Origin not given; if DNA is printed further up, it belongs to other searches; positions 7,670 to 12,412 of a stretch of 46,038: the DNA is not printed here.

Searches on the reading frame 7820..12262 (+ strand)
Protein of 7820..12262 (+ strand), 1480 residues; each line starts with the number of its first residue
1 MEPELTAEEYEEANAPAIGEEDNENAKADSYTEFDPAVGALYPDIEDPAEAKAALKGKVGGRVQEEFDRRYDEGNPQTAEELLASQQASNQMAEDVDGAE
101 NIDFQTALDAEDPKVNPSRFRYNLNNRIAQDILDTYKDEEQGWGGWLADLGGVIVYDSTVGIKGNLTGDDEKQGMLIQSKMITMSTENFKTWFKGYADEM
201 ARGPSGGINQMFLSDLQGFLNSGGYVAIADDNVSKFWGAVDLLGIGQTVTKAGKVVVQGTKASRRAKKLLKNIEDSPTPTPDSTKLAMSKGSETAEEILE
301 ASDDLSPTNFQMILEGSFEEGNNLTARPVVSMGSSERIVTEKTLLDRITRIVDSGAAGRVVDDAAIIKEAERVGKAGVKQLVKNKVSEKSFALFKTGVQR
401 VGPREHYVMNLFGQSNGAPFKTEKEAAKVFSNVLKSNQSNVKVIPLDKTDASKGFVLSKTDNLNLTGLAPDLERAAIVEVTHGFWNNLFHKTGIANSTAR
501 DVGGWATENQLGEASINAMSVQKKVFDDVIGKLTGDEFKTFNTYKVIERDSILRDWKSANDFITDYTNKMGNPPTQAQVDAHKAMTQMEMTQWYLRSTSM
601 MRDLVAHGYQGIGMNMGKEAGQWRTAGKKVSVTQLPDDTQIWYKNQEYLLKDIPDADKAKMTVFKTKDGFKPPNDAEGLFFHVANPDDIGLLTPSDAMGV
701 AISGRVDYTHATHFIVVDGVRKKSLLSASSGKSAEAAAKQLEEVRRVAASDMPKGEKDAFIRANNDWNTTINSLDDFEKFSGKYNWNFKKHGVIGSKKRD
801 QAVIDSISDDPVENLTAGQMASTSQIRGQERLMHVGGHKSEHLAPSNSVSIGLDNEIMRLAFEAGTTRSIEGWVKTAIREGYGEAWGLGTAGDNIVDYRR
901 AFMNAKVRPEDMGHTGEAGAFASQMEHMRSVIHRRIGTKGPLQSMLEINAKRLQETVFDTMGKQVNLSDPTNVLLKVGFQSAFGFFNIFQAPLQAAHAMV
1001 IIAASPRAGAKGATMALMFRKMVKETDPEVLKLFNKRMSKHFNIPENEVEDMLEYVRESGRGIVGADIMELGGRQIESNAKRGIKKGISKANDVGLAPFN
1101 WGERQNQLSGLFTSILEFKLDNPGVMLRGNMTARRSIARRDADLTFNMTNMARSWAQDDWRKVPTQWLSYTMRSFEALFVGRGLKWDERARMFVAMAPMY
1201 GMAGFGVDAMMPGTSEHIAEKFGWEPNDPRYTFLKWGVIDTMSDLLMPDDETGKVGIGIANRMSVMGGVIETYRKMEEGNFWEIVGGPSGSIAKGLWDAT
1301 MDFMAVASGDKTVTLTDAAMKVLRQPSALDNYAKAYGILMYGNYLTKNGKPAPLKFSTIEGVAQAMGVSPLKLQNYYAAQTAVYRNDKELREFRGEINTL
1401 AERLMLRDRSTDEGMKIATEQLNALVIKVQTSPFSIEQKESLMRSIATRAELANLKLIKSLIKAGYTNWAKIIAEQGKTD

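Call 60: search_protein_families(library=phrogs, proteins=[window:7820-12262:+], max_evalue=0.0001)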
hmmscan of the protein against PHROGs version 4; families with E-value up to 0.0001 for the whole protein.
window:7820-12262:+ (1480 aa): 3 families
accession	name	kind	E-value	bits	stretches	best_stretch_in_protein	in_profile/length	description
phrog_38076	-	unknown function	4.6e-55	187.9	1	102-1454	109-1465/1487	-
phrog_12003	-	head and packaging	1.6e-21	76.9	1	962-1439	905-1389/1440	internal virion protein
phrog_18427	-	unknown function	9.2e-05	21.3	0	1288-1418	1332-1471/1554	-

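Call 62: search_protein_families(library=pfam, proteins=[window:7820-12262:+], max_evalue=0.001)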
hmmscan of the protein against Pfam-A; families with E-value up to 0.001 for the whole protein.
window:7820-12262:+ (1480 aa): 0 families
